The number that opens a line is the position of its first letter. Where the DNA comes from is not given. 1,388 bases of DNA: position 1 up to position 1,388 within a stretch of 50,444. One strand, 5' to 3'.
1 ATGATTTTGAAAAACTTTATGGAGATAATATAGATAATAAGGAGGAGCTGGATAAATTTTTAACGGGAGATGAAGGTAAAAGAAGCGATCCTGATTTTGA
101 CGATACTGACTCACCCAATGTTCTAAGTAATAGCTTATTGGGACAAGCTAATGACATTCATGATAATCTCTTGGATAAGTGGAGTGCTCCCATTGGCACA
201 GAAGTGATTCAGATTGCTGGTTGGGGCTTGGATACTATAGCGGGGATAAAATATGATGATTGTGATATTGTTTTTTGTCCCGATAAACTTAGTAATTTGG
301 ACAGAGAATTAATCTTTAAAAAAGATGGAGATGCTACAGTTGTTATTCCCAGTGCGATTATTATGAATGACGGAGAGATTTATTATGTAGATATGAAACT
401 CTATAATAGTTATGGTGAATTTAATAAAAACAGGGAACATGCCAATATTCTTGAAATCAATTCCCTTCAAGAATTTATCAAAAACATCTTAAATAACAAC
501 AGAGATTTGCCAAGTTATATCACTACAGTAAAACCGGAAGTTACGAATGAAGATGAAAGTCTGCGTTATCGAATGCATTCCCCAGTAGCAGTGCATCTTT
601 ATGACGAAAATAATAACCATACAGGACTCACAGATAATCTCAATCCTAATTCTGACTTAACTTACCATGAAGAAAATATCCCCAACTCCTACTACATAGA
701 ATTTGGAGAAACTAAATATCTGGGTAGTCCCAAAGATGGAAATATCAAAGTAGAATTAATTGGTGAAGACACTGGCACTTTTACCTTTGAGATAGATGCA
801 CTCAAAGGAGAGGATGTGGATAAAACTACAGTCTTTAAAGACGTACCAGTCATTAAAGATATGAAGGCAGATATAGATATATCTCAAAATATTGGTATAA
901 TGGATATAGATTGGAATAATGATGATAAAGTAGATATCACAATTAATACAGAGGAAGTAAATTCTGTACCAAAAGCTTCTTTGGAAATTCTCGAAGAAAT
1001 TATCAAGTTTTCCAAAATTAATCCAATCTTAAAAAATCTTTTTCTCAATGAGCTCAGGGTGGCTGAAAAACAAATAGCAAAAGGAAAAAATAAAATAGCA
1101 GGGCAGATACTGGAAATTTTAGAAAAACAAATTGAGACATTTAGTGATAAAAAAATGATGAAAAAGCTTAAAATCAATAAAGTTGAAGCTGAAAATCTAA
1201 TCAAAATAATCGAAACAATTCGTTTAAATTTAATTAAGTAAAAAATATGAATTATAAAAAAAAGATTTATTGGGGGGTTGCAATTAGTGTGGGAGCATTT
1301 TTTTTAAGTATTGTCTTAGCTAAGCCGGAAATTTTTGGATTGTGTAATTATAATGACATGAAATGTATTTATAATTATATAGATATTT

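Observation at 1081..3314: Array of orphan C-terminal tail cassettes, each paired with a small membrane-protein gene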

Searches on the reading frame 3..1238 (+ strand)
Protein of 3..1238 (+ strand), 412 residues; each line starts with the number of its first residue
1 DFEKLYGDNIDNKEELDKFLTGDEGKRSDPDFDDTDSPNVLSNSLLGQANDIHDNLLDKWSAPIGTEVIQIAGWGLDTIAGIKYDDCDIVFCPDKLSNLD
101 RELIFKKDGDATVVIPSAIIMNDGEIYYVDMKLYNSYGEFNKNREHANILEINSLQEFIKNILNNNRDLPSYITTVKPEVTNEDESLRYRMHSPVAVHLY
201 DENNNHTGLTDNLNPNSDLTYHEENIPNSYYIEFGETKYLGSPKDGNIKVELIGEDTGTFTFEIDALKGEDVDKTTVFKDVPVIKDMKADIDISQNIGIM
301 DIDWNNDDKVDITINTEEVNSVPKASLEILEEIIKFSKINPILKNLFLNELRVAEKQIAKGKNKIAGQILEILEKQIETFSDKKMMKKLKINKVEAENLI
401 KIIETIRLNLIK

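Call 9: search_protein_families(library=pfam, proteins=[window:3-1238:+], max_evalue=1)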
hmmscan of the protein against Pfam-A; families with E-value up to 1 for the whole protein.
window:3-1238:+ (412 aa): 1 family
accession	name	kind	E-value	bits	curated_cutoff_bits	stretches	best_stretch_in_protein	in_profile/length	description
PF25693.1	Phage_Y01A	-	0.9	10.6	27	1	347-408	24-87/92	Bacteriophage T4-like Y01A protein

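Call 13: find_homologous_proteins(query=window:3-1238:+)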
Query window:3-1238:+ (412 aa): 24 proteins with E <= 0.001 among 7145 candidates.
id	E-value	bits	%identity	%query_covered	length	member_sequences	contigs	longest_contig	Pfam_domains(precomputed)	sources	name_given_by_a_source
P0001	3.4e-267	904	100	100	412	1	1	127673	-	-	-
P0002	4.0e-222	755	84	100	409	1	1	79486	-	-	-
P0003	1.7e-212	724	81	100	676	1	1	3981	PF02450.22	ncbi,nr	ncbi:MAG: hypothetical protein RBR97_19355, partial [Bacteroidales bacterium]|nr:hypothetical protei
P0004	4.7e-212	722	81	100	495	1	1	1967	PF02450.22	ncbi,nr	ncbi:MAG: hypothetical protein EOM84_02980, partial [Sphingobacteriia bacterium]|nr:hypothetical pro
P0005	9.6e-202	688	77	100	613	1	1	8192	PF02450.22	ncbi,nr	ncbi:MAG TPA: hypothetical protein DEA46_01130, partial [Candidatus Moranbacteria bacterium]|nr:hypo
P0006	2.1e-201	687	77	100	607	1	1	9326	PF02450.22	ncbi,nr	ncbi:MAG TPA: hypothetical protein DEA46_00370, partial [Candidatus Moranbacteria bacterium]|nr:hypo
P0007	1.2e-193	662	74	100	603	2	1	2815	PF02450.22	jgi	jgi:hypothetical protein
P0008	4.5e-186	637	71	100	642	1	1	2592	PF02450.22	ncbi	-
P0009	1.3e-121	424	52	99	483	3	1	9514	-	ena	-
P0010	2.6e-112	394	49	99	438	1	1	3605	-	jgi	jgi:hypothetical protein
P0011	3.2e-111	390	49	99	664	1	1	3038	PF02450.22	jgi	-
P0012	2.1e-101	358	45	100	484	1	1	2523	-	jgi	jgi:hypothetical protein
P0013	4.6e-92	327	47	80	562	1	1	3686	PF02450.22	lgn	-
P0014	7.9e-87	310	47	77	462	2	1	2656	-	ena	-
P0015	1.2e-81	293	41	100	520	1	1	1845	PF02450.22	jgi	jgi:hypothetical protein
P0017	1.8e-71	259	43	91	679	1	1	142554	PF05057.21,PF02450.22,PF05990.19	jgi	jgi:hypothetical protein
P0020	4.9e-63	232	35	100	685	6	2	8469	PF02450.22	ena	-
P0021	6.4e-58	215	43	69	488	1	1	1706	PF02450.22,PF24096.3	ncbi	-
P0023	1.8e-44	171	33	93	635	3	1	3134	PF02450.22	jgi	-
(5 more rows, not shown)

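Call 14: find_encoding_contigs(protein=P0002, flank=6000, max_places=3)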
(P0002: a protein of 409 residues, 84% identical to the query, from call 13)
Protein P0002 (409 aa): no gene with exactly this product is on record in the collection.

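Call 15: find_encoding_contigs(protein=P0005, flank=8000, max_places=3)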
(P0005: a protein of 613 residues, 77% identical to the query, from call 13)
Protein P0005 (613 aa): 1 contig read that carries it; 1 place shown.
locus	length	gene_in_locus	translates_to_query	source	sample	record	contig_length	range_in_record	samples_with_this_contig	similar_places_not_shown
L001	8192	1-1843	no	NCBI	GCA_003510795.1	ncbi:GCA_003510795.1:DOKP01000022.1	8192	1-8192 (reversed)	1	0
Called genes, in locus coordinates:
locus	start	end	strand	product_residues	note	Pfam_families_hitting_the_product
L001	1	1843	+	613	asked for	PF02450:LCAT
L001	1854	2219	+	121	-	-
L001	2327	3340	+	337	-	PF25917:BSH_RND (weak), PF25973:BSH_CzcB (weak)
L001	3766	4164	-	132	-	-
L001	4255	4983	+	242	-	PF02463:SMC_N (weak), PF00005:ABC_tran, PF13304:AAA_21 (faint)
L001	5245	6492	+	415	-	PF12704:MacB_PCD, PF02687:FtsX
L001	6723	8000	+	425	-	PF12704:MacB_PCD, PF02687:FtsX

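Call 16: find_encoding_contigs(protein=P0006, flank=8000, max_places=3)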
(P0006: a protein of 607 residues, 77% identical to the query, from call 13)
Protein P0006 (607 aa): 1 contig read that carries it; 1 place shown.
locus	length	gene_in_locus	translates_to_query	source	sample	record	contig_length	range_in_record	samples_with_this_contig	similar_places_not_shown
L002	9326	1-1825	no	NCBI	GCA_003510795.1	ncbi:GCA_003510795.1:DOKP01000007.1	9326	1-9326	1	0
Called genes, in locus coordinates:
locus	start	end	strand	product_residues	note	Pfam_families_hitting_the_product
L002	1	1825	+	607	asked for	PF02450:LCAT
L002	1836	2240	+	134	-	-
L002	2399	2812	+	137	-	-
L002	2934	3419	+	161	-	-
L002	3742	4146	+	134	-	-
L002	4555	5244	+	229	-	-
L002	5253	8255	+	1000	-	-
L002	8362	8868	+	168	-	PF27350:AF_1447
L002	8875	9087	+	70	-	-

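Call 24: find_related_loci(query=window:3-1238:+, collection=genome_contigs, flank=10000)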
Query window:3-1238:+ (412 aa) in genome_contigs; peptide patterns used: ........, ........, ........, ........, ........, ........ (x = any residue, [..] = any of these).
28 stretches matched a pattern; 3 encode a relative of the query (tblastn E <= 1e-3); 3 distinct loci.
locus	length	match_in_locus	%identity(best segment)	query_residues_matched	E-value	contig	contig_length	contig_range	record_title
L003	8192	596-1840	77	1-412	0e+0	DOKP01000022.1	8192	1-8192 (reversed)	MAG TPA_asm: Candidatus Moraniibacteriota bacterium isolate UBA9337 contig_733, whole genome shotgun sequence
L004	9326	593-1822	77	1-412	0e+0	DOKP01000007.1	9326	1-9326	MAG TPA_asm: Candidatus Moraniibacteriota bacterium isolate UBA9337 contig_179, whole genome shotgun sequence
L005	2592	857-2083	71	2-412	0e+0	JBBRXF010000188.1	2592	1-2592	MAG: Campylobacterales bacterium isolate La4_metabat2.174 La4_metabat2.174_K_2266939_L_2592_cov_15.8915, whole genome sh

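Call 25: find_encoding_contigs(protein=P0017, flank=8000, max_places=2)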
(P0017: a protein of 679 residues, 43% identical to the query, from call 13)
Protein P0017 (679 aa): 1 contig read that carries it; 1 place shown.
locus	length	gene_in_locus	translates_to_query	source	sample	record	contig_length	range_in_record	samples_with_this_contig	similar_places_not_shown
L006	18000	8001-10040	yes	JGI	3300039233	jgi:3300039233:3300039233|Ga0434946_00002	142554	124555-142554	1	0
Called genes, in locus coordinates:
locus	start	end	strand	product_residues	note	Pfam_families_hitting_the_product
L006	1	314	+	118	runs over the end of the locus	-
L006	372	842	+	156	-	-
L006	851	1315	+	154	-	-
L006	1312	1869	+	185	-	PF01863:YgjP-like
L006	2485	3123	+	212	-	PF00834:Ribul_P_3_epim, PF00977:His_biosynth (faint)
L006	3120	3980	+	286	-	PF13292:DXP_synthase_N (weak), PF00456:Transketolase_N, PF00676:E1_dh (weak)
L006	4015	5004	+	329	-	PF02779:Transket_pyr, PF02780:Transketolase_C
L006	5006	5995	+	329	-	PF00294:PfkB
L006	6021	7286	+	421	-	-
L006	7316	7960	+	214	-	-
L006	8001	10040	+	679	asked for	PF02450:LCAT, PF05990:DUF900 (faint), PF05057:DUF676 (faint)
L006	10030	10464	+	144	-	-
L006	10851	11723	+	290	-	PF01116:F_bP_aldolase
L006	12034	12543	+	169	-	-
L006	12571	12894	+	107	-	PF02635:DsrE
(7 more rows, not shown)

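Call 29: find_related_loci(query=A5, collection=metagenome_contigs, flank=10000)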
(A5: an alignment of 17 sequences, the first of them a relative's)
Query A5 (412 aa) in metagenome_contigs; peptide patterns used: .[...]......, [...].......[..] (x = any residue, [..] = any of these).
417 stretches matched a pattern; 237 encode a relative of the query (tblastn E <= 1e-3); the best 80 are kept; 80 distinct loci.
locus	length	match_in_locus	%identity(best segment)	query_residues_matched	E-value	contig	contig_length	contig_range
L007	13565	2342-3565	81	1-410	0e+0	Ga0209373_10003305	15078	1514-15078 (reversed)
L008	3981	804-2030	81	1-412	0e+0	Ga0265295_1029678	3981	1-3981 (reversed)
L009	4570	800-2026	81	1-412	0e+0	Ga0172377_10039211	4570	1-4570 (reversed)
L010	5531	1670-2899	78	1-412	0e+0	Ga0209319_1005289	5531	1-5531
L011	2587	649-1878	77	1-412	0e+0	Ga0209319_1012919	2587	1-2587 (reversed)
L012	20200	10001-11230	79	1-412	0e+0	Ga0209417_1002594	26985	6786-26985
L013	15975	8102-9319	52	1-407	4e-131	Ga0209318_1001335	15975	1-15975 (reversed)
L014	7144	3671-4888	54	1-410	1e-129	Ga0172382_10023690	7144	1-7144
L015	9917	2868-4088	53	1-406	1e-128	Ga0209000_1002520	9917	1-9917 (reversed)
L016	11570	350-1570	53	1-406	7e-129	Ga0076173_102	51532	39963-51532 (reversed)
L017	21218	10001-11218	52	1-407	4e-131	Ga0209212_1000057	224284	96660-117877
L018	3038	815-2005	49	1-408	1e-122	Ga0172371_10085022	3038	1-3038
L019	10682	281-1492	48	1-406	1e-105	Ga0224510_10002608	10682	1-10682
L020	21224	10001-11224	49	1-408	6e-120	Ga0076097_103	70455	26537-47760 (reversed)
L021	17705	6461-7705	43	1-412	1e-96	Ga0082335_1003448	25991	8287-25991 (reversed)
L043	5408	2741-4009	42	1-411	4e-83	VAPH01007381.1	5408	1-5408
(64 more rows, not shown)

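Call 43: search_protein_families(library=pfam, proteins=[L010:206-2899:+, L012:8519-11230:+, L013:5681-9325:+, L043:77-4009:+], max_evalue=0.01)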
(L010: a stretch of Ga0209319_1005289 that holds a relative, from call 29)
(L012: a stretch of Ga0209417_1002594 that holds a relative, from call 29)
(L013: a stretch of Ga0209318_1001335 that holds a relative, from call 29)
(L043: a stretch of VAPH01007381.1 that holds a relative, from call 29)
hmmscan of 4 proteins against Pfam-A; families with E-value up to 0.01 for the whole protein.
L010:206-2899:+ (898 aa): 5 families
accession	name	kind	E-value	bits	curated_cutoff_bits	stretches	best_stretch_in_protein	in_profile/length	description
PF02450.21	LCAT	-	5.2e-19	69.2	21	1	320-608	65-358/392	Lecithin:cholesterol acyltransferase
PF24096.1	DUF7379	-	6.2e-05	23.5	33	1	370-429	58-118/191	Domain of unknown function (DUF7379)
PF07819.20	PGAP1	-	0.00027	21.2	24.3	1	361-427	65-133/233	PGAP1-like alpha/beta domain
PF02089.21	Palm_thioest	-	0.00059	20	26.8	1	372-429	64-116/254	Palmitoyl protein thioesterase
PF05057.20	DUF676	-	0.00061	19.8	20.3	1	369-426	62-128/217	Putative serine esterase (DUF676)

L012:8519-11230:+ (904 aa): 3 families
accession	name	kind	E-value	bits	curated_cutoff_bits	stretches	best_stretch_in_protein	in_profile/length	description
PF02450.21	LCAT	-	4.3e-15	56.3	21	1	346-642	89-389/392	Lecithin:cholesterol acyltransferase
PF24096.1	DUF7379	-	8.5e-05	23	33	1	372-433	56-118/191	Domain of unknown function (DUF7379)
PF22888.1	FIMAH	-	0.009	17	24.8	0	820-873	6-59/81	FIMAH domain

L013:5681-9325:+ (1215 aa): 8 families
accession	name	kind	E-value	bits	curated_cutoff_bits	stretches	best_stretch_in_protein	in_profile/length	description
PF13229.12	Beta_helix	-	4.2e-21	75.7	25.9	3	174-297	21-143/158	Right handed beta helix region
PF05048.19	NosD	-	1.7e-19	70.5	23.6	2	196-300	33-135/212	Periplasmic copper-binding protein (NosD)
PF02450.21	LCAT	-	1.4e-17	64.5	21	1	619-940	47-375/392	Lecithin:cholesterol acyltransferase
PF24096.1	DUF7379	-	1.9e-05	25.1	33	1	683-746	54-118/191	Domain of unknown function (DUF7379)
PF07819.20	PGAP1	-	3.1e-05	24.3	24.3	1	683-744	76-133/233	PGAP1-like alpha/beta domain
PF02089.21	Palm_thioest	-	0.00059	20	26.8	1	680-745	48-115/254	Palmitoyl protein thioesterase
PF05057.20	DUF676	-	0.0007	19.6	20.3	1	684-744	60-129/217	Putative serine esterase (DUF676)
PF01764.32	Lipase_3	-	0.0023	18.3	22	1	681-743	44-107/140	Lipase (class 3)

L043:77-4009:+ (1311 aa): 6 families
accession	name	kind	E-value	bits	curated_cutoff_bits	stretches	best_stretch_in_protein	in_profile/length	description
PF13229.12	Beta_helix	-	8.5e-17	61.7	25.9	2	309-461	5-156/158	Right handed beta helix region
PF05048.19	NosD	-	5.3e-16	59.1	23.6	2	310-471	44-211/212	Periplasmic copper-binding protein (NosD)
PF02450.21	LCAT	-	1.6e-11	44.6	21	1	690-1005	55-357/392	Lecithin:cholesterol acyltransferase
PF22888.1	FIMAH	-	1.9e-05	25.6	24.8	1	1222-1270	14-62/81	FIMAH domain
PF24096.1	DUF7379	-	1.9e-05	25.2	33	1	766-824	61-118/191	Domain of unknown function (DUF7379)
PF05990.18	DUF900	-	0.00024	21.1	20.5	1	753-816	71-135/232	Alpha/beta hydrolase of unknown function (DUF900)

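Call 46: search_protein_families(library=ncbifam, proteins=[L010:218-2899:+], max_evalue=0.1)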
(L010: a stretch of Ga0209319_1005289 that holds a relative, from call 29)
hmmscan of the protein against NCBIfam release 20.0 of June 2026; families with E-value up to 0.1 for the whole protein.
L010:218-2899:+ (894 aa): 0 families

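Call 47: search_protein_families(library=padloc, proteins=[L010:218-2899:+], max_evalue=0.1)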
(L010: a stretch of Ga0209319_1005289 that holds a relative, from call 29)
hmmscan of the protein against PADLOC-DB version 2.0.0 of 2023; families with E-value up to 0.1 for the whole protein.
L010:218-2899:+ (894 aa): 0 families

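Call 48: search_solved_structures(query=L010:218-2899:+, max_evalue=0.01)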
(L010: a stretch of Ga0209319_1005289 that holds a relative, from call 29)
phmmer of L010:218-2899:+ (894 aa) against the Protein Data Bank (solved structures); distinct sequences matched with E-value up to 0.01: 0.

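Call 54: search_protein_families(library=pfam, proteins=[L012:4743-6011:+, L012:6477-7241:+, L012:7378-8004:+, L012:8066-8470:+, L012:13127-13756:+, L012:13722-15575:+, L012:15871-16650:+, L007:7-846:+, L007:5243-6469:+, L007:6634-7947:+], max_evalue=0.001)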
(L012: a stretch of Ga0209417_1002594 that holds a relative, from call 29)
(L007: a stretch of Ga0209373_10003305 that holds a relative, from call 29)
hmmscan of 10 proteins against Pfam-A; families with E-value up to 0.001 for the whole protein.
L012:4743-6011:+ (423 aa): 1 family
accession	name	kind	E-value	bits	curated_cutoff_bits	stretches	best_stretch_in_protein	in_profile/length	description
PF00344.25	SecY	-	5.7e-108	361.3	32.2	1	69-408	1-306/306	SecY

L012:6477-7241:+ (255 aa): 1 family
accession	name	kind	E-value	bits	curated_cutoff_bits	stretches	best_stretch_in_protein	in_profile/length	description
PF00557.29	Peptidase_M24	-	2.7e-49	168.2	23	1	11-245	1-208/208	Metallopeptidase family M24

L012:7378-8004:+ (209 aa): 1 family
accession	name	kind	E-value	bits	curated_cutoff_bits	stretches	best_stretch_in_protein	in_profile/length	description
PF03575.23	Peptidase_S51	-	1.5e-32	113.4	23.9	1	14-203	17-203/206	Peptidase family S51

L012:8066-8470:+ (135 aa): 1 family
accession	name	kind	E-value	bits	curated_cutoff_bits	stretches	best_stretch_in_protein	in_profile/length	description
PF03652.20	RuvX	-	1.3e-23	84.2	29.2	1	8-132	2-133/134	Holliday junction resolvase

L012:13127-13756:+ (210 aa): 0 families

L012:13722-15575:+ (618 aa): 2 families
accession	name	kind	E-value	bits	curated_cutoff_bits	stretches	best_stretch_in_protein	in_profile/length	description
PF02366.24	PMT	-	9e-06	25.9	22.7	1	145-306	77-240/245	Dolichyl-phosphate-mannose-protein mannosyltransferase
PF13231.12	PMT_2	-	2.3e-05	25.1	26.1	1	153-287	25-155/160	Dolichyl-phosphate-mannose-protein mannosyltransferase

L012:15871-16650:+ (260 aa): 2 families
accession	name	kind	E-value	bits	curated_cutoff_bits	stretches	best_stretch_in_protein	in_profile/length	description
PF06044.18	DpnI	-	4.6e-69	232.2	26.7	1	6-185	1-182/183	Dam-replacing family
PF17726.7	DpnI_C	-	2e-31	108.4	23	1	190-258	1-69/70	Dam-replacing HTH domain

L007:7-846:+ (280 aa): 1 family
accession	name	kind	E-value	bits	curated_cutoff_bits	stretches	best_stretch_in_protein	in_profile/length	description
PF13687.11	DUF4153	-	0.00028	20.6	27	1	1-73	300-370/373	Domain of unknown function (DUF4153)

L007:5243-6469:+ (409 aa): 0 families

L007:6634-7947:+ (438 aa): 2 families
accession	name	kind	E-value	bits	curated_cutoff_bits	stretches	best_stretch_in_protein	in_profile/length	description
PF03727.22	Hexokinase_2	-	3.5e-56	190.7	24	1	206-435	2-242/242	Hexokinase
PF00349.27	Hexokinase_1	-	4e-55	187.2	24.3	1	8-199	4-201/201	Hexokinase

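Call 80: predict_structure(alignment_id=A5)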
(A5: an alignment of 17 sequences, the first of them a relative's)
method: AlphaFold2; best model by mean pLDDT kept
length: 412 residues; sequences in the alignment: 17
mean_pLDDT: 73.9   pTM: 0.69
mean pLDDT of the five models: 73.9, 69.1, 64.8, 64.2, 61.8
residues with pLDDT >= 90: 101; 70-90: 157; 50-70: 98; < 50: 56
segments of 3 or more residues with pLDDT < 50: 1-5, 89-96, 109-120, 138-149, 208-226
pLDDT, mean of each block of 10 residues (from residue 1): 52 77 68 66 78 67 63 64 59 51 64 40 67 56 44 63 73 77 84 84 62 38 47 71 78 91 89 90 93 84 92 91 92 90 93 94 94 92 76 87 91 78
secondary structure, 60 per line:
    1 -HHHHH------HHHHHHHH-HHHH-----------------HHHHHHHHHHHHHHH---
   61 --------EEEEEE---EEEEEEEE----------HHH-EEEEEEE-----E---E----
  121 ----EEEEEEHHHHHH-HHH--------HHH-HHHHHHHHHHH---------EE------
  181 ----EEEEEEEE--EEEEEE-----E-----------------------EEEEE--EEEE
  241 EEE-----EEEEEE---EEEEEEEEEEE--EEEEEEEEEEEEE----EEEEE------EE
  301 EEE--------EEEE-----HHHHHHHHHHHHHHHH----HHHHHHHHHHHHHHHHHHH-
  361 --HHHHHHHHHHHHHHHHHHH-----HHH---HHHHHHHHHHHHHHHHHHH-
elements in order: H2-6 H13-20 H22-25 H43-57 E69-74 E78-85 E100-106 E125-130 H131-136 H153-163 E185-192 E195-200 E230-234 E237-243 E249-254 E258-268 E271-283 E288-292 E299-303 E312-315 H321-336 H341-359 H363-381 H393-411
